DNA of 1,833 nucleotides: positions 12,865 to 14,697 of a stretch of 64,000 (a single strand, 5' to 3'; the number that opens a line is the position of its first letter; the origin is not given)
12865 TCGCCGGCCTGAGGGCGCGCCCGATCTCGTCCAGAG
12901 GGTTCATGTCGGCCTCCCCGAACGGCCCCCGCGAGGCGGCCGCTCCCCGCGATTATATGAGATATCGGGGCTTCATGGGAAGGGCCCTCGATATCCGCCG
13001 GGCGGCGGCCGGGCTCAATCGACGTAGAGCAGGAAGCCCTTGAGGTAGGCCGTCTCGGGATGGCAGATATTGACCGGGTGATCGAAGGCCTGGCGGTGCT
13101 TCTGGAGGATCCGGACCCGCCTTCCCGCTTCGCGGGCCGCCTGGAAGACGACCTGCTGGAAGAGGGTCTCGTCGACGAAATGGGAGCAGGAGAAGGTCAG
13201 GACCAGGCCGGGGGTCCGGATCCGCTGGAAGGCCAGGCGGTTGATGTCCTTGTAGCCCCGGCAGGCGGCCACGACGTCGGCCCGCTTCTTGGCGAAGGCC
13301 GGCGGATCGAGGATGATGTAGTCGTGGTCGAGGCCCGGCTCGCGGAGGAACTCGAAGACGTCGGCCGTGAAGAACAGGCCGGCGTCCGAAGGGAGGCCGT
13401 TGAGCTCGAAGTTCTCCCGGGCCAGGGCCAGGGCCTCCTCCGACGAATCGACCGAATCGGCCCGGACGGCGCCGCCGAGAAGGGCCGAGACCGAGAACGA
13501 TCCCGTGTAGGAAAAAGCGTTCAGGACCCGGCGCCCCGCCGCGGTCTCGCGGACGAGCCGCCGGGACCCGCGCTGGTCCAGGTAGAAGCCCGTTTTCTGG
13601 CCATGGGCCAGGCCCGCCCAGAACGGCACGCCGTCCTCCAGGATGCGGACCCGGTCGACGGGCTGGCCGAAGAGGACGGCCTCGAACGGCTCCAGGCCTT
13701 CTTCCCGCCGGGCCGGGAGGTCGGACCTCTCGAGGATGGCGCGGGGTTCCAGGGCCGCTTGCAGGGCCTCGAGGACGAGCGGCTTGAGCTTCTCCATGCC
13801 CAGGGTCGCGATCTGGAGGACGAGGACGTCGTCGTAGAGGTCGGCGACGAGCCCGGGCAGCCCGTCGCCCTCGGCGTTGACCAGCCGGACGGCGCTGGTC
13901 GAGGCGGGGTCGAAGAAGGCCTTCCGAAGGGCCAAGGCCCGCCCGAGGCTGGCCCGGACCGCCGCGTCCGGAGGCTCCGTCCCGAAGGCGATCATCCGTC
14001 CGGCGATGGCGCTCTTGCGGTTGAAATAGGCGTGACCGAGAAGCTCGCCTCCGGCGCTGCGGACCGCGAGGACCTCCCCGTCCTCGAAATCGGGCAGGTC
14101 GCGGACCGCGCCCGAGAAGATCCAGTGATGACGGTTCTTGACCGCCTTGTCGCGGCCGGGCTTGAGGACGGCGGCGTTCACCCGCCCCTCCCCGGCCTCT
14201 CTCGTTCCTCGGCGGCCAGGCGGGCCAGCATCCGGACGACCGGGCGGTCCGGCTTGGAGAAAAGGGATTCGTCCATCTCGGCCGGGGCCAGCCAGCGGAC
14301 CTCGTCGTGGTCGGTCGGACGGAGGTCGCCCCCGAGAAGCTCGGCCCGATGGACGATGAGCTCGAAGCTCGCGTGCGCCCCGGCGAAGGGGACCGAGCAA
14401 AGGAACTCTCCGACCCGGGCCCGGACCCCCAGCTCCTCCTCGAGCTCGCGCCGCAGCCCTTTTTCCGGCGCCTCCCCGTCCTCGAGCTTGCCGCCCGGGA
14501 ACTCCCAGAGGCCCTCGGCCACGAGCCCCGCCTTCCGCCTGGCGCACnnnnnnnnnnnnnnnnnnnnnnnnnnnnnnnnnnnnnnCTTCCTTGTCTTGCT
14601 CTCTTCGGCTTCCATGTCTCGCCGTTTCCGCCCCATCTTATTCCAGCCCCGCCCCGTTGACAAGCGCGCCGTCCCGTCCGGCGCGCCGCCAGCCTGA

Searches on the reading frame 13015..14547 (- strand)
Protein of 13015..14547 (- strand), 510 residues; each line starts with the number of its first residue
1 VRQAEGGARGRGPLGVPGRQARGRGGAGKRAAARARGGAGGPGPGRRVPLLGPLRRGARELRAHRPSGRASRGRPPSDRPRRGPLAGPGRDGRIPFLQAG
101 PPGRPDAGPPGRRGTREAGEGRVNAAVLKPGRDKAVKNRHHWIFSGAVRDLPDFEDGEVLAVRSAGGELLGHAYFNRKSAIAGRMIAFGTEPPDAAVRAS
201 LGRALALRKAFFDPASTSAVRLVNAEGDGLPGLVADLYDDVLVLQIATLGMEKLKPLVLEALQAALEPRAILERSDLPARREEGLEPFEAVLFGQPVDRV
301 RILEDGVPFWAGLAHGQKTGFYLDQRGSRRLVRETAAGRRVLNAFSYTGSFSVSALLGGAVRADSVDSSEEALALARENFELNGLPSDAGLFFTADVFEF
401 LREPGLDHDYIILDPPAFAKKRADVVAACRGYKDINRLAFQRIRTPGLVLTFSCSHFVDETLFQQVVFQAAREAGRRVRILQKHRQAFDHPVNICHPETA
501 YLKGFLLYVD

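Call 12: search_protein_families(library=pfam, proteins=[window:13015-14547:-])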
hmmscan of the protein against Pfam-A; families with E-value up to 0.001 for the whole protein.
window:13015-14547:- (510 aa): 3 families
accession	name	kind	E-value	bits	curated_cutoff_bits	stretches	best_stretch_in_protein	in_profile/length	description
PF10672.15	Methyltrans_SAM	-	3.8e-24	85.9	27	1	290-449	76-234/286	S-adenosylmethionine-dependent methyltransferase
PF17785.7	PUA_3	-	2.4e-17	62.9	22.6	1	127-187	2-63/64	PUA-like domain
PF03602.21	Cons_hypoth95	-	8e-05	22.8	24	1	336-422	40-127/182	Conserved hypothetical protein 95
